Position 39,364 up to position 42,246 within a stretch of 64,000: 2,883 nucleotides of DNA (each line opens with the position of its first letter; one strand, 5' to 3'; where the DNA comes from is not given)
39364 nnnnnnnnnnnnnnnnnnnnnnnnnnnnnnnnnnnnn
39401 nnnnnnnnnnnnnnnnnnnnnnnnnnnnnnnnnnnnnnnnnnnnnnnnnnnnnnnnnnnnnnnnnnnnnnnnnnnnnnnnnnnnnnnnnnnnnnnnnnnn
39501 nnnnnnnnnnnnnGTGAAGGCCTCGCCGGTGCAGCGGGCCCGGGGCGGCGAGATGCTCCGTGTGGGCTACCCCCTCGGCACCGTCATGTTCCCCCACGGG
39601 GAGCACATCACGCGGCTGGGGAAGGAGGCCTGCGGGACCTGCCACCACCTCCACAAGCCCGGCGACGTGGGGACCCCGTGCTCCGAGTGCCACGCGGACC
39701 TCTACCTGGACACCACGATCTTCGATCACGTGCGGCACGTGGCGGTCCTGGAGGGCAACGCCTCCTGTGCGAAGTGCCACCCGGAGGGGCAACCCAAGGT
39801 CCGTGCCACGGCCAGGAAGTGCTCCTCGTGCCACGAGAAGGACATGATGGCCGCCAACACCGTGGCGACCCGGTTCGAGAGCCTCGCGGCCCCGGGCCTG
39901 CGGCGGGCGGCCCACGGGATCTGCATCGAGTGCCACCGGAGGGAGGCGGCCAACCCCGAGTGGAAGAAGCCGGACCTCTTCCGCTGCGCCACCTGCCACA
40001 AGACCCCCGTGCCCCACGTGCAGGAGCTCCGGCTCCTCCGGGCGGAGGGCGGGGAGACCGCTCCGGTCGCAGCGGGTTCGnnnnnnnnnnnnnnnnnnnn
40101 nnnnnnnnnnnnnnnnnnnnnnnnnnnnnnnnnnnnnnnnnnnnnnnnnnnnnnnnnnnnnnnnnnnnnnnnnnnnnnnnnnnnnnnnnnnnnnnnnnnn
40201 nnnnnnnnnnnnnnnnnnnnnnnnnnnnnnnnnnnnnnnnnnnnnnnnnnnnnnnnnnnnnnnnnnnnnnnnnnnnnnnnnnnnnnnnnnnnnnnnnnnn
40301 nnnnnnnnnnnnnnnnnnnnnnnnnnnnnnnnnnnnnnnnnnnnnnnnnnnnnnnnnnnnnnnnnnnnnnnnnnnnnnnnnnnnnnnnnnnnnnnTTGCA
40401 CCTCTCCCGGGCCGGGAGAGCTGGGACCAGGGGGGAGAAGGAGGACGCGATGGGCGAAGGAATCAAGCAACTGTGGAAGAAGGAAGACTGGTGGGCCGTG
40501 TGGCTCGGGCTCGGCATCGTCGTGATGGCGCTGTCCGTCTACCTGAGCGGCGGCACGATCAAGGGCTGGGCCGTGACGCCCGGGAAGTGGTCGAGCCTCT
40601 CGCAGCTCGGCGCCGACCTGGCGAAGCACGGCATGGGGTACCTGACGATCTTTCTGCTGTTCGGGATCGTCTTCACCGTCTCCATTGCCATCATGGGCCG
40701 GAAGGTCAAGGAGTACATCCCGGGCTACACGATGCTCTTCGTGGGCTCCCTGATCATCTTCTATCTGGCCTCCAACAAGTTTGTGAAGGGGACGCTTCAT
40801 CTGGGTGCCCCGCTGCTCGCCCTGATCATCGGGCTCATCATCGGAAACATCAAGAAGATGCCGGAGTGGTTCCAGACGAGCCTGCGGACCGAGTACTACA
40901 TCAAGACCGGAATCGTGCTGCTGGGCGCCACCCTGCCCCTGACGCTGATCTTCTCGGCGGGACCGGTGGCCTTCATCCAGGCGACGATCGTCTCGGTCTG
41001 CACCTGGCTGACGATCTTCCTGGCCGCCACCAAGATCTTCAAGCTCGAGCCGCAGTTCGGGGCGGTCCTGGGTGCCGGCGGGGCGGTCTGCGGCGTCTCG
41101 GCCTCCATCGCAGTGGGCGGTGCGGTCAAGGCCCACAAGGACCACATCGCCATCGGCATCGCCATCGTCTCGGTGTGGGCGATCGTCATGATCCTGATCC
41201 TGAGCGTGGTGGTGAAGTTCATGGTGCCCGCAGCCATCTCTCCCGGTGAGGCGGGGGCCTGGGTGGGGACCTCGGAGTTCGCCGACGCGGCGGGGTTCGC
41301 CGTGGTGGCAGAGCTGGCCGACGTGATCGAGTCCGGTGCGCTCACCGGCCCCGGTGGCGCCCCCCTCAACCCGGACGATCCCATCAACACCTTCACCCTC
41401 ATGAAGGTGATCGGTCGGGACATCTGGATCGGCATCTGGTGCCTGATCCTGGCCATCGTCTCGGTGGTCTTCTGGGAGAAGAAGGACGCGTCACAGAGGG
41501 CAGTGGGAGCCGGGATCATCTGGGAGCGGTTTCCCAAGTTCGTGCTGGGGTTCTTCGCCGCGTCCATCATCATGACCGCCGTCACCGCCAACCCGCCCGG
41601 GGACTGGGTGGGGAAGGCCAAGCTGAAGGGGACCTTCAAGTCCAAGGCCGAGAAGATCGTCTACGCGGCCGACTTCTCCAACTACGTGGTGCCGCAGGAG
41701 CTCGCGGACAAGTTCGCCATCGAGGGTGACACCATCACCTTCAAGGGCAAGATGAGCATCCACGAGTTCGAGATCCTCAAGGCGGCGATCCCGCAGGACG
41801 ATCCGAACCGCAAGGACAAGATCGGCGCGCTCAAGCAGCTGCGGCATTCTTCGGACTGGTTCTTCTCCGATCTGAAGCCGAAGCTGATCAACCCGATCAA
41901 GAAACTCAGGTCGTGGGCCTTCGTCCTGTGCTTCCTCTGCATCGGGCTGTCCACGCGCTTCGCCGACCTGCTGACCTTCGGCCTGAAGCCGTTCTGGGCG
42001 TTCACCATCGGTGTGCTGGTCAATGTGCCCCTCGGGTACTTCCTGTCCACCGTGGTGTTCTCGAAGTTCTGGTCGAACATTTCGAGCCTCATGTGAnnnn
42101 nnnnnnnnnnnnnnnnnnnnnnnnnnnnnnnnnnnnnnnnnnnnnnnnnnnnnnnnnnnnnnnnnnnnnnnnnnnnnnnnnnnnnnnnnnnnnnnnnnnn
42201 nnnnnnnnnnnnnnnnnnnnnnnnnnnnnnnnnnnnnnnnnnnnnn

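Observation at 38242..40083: NrfD-family quinone-interacting subunit fused to a hexaheme cytochrome c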

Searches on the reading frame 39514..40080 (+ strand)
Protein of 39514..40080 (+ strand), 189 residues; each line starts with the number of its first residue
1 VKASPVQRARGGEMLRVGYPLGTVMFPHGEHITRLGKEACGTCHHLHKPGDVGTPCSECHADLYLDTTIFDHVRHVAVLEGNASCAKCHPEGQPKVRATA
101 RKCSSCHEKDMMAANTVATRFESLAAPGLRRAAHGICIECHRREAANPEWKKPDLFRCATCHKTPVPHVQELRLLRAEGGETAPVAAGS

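Call 47: find_homologous_proteins(query=window:39520-40053:+, max_evalue=0.001)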
Query seq(178 aa) (178 aa): 10 proteins with E <= 0.001 among 277 candidates.
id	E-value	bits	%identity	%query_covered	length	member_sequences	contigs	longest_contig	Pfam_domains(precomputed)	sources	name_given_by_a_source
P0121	2.1e-88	313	76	96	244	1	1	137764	PF14537.12,PF02085.22,PF14522.12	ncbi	-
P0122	2.4e-80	287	80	83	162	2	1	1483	PF14537.12,PF02085.22,PF14522.12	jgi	jgi:hypothetical protein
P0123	6.3e-62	227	60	96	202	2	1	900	PF02085.22,PF14522.12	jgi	jgi:hypothetical protein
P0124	4.3e-55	204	65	80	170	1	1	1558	PF14537.12,PF02085.22,PF14522.12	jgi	jgi:hypothetical protein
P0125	2.8e-50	189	51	96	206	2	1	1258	PF14537.12,PF02085.22,PF14522.12,PF22113.2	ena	-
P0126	1.0e-41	161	49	95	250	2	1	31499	PF14537.12,PF02085.22,PF14522.12,PF22113.2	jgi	jgi:hypothetical protein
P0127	1.3e-41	160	46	95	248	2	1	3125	PF02085.22,PF14522.12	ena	-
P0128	9.8e-40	154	52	77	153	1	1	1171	PF02085.22,PF14522.12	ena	-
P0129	2.5e-22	97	38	83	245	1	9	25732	PF14537.12,PF02085.22,PF14522.12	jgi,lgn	jgi:hypothetical protein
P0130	6.6e-4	37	39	31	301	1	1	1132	PF14537.12,PF12511.14,PF02085.22,PF14522.12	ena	-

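Call 49: find_encoding_contigs(protein=P0126, flank=6000, max_places=3)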
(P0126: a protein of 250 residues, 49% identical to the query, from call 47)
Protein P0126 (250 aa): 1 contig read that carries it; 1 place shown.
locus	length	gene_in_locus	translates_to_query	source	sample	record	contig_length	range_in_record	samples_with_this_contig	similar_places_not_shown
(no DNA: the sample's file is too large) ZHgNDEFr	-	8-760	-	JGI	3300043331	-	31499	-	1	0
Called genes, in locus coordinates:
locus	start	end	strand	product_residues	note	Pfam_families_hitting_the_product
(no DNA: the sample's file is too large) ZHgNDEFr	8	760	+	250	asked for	PF02085:Cytochrom_CIII (weak), PF14537:Cytochrom_c3_2 (faint), PF22113:Mtrc-MtrF_II-IV_dom (faint), PF14522:Cytochrome_C7 (weak), PF02085:Cytochrom_CIII (weak)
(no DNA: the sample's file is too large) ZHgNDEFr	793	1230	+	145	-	PF00072:Response_reg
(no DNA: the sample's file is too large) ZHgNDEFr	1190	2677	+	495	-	PF00989:PAS (faint), PF13188:PAS_8 (faint), PF08448:PAS_4, PF13426:PAS_9 (weak), PF02518:HATPase_c, PF14501:HATPase_c_5 (weak)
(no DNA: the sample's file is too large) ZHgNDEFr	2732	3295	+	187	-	PF00072:Response_reg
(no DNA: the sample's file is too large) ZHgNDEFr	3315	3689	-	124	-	PF00072:Response_reg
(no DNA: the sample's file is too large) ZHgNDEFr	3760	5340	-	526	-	PF13183:Fer4_8, PF13534:Fer4_17 (weak), PF02754:CCG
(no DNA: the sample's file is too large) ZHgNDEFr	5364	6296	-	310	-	PF02665:Nitrate_red_gam (weak)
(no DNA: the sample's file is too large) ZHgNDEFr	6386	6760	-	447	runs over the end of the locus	PF00072:Response_reg, PF00158:Sigma54_activat, PF14532:Sigma54_activ_2, PF20030:bpMoxR (faint), PF07728:AAA_5 (faint), PF25601:AAA_lid_14, PF02954:HTH_8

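Call 50: find_encoding_contigs(protein=P0129, flank=6000, max_places=3)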
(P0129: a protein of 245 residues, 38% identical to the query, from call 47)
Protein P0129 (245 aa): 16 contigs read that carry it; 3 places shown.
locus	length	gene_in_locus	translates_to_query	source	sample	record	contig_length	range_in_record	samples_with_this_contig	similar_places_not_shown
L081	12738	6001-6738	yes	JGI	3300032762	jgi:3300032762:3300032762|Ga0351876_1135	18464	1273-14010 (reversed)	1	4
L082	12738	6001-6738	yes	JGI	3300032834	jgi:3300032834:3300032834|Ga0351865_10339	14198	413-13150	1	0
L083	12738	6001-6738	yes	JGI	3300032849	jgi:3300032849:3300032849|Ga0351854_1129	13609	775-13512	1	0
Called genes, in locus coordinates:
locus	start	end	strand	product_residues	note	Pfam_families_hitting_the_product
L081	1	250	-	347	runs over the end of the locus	PF04055:Radical_SAM, PF13186:SPASM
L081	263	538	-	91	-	PF05402:PqqD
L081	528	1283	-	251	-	PF27840:ScmC (weak)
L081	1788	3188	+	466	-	PF13183:Fer4_8, PF13534:Fer4_17 (weak), PF02754:CCG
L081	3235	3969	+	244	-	-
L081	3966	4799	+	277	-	PF00037:Fer4 (faint), PF12837:Fer4_6 (faint), PF13237:Fer4_10 (faint), PF14697:Fer4_21 (faint), PF12838:Fer4_7 (faint), PF13247:Fer4_11, PF12797:Fer4_2 (weak), PF13187:Fer4_9 (weak)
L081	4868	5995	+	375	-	PF03916:NrfD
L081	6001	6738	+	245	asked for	PF02085:Cytochrom_CIII, PF14537:Cytochrom_c3_2 (faint), PF14522:Cytochrome_C7 (faint), PF02085:Cytochrom_CIII (weak)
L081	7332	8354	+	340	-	-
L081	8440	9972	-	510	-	-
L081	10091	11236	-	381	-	PF01068:DNA_ligase_A_M, PF14743:DNA_ligase_OB_2 (weak)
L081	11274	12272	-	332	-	-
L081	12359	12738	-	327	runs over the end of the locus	PF08279:HTH_11 (weak), PF13280:WYL, PF25583:WCX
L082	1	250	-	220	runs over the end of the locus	?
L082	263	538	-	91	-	PF05402:PqqD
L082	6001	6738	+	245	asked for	PF02085:Cytochrom_CIII, PF14537:Cytochrom_c3_2 (faint), PF14522:Cytochrome_C7 (faint), PF02085:Cytochrom_CIII (weak)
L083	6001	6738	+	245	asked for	PF02085:Cytochrom_CIII, PF14537:Cytochrom_c3_2 (faint), PF14522:Cytochrome_C7 (faint), PF02085:Cytochrom_CIII (weak)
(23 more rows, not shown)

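Call 57: search_protein_representatives(protein=window:39514-40080:+)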
Query: 189 residues. Proteins with E-value up to 0.001 (for the whole library): 395; up to 1e-10: 250; up to 1e-30: 17. The best 150 are listed.
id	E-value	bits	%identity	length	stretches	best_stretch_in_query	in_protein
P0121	1.8e-89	314.9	76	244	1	2-172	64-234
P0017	3.9e-70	251.8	61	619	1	2-175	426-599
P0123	3.7e-63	229.1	60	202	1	2-173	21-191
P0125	4.2e-51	189.7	51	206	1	4-171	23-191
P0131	2.2e-41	158.0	52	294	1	2-168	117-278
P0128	1.9e-40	155.0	51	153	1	39-178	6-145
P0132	9.0e-39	149.5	60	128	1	63-179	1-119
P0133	6.4e-38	146.7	49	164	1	25-164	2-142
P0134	3.3e-35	137.9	33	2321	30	46-117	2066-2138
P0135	2.8e-34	134.8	44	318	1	9-175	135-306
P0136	7.1e-34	133.5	46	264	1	2-163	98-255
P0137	2.1e-33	131.9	58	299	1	2-104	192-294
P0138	9.2e-33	129.9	45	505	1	14-176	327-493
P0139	4.2e-32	127.7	46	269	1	18-175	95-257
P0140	1.2e-31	126.3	44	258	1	4-169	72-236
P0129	9.2e-23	97.2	41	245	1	25-172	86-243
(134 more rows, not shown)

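Call 73: search_solved_structures(query=A2, max_evalue=0.01, show_alignments=2)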
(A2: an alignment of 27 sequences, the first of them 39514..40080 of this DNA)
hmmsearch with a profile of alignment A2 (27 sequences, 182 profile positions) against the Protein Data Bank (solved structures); distinct sequences matched with E-value up to 0.01: 51.
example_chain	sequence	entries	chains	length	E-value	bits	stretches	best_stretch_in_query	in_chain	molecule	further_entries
1z1n_X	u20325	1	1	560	2.5e-25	92.2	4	20-114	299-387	sixteen heme cytochrome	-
2e84_A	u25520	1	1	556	3.2e-20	75.6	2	92-168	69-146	High-molecular-weight cytochrome c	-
1gws_A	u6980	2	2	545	6.8e-18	68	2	92-170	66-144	HIGH-MOLECULAR-WEIGHT CYTOCHROME C | High-molecular-weight cytochrome c precursor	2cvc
1h29_A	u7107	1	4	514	1.3e-17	67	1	92-170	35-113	HIGH-MOLECULAR-WEIGHT CYTOCHROME C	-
3ov0_A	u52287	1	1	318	6.9e-11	45.1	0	39-98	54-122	Cytochrome c family protein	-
3cao_A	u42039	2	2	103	5.1e-10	42.3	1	23-64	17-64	CYTOCHROME C3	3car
1duw_A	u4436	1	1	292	2.4e-07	33.6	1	83-167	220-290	NONAHEME CYTOCHROME C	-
3cyr_A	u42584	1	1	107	3.5e-07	33.1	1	17-110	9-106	CYTOCHROME C3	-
1gm4_A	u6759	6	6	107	4.4e-07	32.8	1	17-110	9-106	CYTOCHROME C3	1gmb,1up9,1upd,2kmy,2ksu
2bq4_A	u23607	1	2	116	1.1e-06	31.5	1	25-112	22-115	BASIC CYTOCHROME C3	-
3ouq_A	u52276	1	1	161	2.1e-06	30.5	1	37-97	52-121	Cytochrome c family protein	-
2cdv_A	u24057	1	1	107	4.3e-06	29.5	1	16-111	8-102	CYTOCHROME C3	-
19hc_A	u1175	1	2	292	5.3e-06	29.2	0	24-98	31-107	PROTEIN (NINE-HAEM CYTOCHROME C)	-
1it1_A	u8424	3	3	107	5.4e-06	29.2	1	15-111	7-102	cytochrome c3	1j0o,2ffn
1ofw_A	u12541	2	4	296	5.6e-06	29.1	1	24-111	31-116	NINE-HEME CYTOCHROME C | NINE HEME CYTOCHROME C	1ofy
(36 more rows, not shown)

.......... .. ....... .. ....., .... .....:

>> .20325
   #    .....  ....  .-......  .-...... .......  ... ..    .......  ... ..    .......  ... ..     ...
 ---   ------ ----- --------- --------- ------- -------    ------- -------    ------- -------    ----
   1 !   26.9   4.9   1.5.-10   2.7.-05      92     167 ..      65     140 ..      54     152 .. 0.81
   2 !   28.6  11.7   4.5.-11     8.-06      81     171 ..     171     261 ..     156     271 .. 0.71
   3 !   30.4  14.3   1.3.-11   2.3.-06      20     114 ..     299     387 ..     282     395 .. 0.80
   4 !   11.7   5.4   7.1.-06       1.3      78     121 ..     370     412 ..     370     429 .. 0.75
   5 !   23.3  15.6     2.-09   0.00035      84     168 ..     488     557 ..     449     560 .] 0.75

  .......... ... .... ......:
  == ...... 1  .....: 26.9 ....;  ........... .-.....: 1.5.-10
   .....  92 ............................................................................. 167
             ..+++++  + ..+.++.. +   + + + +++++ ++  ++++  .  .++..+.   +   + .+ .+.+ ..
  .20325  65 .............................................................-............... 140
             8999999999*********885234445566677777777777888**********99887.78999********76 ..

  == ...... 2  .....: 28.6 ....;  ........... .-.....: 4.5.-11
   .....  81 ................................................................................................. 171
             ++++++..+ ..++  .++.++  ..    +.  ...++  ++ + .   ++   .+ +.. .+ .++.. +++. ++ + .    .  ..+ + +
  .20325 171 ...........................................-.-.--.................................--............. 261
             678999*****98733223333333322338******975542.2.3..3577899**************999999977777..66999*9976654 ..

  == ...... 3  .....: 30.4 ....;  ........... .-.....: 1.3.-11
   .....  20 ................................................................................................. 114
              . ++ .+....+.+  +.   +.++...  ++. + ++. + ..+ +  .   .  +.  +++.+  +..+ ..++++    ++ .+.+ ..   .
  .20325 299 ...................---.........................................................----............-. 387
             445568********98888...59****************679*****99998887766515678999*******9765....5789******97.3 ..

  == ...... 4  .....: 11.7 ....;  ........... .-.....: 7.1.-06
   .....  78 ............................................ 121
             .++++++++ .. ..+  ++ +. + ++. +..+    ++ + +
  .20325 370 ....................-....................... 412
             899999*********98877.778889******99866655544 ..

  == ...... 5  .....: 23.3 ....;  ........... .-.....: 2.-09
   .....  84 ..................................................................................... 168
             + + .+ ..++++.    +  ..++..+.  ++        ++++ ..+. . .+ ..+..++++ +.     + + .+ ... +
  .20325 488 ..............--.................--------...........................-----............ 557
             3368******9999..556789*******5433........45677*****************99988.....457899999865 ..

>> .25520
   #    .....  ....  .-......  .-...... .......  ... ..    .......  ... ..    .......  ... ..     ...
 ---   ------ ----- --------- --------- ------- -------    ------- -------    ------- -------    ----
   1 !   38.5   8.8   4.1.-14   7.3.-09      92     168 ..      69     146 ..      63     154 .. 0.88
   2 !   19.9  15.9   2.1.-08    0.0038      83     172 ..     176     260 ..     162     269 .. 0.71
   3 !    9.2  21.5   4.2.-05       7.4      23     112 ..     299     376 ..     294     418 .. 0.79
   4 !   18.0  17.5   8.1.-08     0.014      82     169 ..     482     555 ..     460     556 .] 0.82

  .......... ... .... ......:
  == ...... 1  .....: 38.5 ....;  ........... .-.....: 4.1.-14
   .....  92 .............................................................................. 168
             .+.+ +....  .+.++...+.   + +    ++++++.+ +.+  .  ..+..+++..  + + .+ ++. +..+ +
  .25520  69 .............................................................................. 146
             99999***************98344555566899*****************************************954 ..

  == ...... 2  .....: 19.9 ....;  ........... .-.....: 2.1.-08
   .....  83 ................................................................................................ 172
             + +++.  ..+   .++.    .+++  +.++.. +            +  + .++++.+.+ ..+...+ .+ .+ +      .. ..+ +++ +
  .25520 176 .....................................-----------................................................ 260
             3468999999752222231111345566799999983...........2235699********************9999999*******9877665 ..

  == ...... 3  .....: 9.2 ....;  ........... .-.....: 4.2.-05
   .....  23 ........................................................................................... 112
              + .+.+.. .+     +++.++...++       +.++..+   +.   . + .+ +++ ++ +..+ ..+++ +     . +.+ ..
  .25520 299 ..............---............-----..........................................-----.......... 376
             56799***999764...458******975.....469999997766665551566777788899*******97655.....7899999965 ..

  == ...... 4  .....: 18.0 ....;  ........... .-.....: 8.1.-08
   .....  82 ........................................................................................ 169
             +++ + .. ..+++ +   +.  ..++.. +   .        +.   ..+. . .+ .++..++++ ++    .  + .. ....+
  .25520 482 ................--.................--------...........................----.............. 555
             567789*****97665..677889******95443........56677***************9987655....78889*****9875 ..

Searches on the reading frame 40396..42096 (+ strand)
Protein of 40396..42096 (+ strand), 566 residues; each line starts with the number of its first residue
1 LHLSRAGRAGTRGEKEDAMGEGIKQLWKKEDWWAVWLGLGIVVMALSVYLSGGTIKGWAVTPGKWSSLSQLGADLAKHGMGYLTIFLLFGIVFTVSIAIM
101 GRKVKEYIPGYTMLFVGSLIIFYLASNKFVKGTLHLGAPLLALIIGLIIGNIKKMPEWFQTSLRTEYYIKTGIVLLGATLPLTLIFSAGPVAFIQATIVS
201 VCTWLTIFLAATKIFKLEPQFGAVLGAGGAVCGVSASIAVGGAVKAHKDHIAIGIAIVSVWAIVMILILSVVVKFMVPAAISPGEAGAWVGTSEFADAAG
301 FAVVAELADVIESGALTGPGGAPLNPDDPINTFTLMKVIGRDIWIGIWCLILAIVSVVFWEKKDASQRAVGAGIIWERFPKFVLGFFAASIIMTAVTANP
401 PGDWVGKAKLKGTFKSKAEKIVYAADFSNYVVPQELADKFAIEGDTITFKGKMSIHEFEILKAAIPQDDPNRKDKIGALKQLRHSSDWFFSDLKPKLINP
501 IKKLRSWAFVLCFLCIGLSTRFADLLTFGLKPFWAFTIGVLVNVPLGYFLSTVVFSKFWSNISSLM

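Call 3: search_protein_families(library=pfam, proteins=[window:40396-42096:+], max_evalue=0.01)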
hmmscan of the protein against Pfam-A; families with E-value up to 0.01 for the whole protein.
window:40396-42096:+ (566 aa): 1 family
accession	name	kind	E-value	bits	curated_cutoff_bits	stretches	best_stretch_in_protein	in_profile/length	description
PF03601.19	Cons_hypoth698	-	4.4e-35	121.5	24.5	1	112-398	4-261/304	Conserved hypothetical protein 698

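Call 4: search_protein_families(library=ncbifam, proteins=[window:40396-42096:+], max_evalue=0.01)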
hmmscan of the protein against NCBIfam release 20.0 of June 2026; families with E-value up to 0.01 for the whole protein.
window:40396-42096:+ (566 aa): 1 family
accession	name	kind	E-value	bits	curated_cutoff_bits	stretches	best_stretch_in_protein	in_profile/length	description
TIGR00698.1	TIGR00698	subfamily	4e-18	65.7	232.6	1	109-306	5-204/335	YeiH family putative sulfate export transporter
